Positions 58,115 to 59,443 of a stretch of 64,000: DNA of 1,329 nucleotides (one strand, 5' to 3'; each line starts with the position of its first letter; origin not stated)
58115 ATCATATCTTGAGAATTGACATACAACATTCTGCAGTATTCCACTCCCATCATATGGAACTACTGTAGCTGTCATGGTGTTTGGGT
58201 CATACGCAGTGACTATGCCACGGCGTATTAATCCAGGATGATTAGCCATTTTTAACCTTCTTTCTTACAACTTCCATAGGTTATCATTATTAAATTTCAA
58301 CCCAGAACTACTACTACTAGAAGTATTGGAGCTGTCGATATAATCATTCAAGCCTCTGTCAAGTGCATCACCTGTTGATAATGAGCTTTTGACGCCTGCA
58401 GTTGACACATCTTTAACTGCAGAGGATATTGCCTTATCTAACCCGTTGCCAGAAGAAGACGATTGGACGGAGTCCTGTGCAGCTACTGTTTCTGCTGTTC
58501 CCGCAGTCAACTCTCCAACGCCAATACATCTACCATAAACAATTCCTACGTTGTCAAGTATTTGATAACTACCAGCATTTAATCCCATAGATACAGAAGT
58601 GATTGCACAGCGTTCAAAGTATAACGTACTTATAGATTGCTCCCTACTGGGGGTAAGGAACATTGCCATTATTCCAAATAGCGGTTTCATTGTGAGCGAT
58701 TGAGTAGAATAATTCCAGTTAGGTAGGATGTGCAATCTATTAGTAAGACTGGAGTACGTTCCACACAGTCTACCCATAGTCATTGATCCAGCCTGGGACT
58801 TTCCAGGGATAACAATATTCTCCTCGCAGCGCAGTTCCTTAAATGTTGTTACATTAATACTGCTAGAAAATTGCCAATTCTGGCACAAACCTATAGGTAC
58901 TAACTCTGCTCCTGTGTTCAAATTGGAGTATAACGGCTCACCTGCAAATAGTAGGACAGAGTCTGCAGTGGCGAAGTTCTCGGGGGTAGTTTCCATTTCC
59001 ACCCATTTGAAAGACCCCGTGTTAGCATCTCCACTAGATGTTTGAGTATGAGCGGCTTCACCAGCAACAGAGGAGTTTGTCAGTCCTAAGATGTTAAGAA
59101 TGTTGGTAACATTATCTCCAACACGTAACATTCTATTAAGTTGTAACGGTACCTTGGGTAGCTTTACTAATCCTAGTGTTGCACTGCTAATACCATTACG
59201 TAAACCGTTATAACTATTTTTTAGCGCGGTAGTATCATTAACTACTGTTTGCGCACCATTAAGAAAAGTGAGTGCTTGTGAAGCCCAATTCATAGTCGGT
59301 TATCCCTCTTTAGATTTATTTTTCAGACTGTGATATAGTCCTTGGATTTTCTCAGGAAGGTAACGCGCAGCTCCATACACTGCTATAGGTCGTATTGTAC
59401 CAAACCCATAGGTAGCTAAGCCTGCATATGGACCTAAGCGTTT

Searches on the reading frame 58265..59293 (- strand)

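Call 10: search_protein_families(library=pfam, proteins=[window:58265-59293:-], max_evalue=0.01)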
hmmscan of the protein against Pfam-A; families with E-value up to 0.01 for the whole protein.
window:58265-59293:- (342 aa): 1 family
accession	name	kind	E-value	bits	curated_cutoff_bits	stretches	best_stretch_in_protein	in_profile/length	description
PF10803.13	GerPB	-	0.0063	17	30.5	0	64-96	12-46/52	Spore germination GerPB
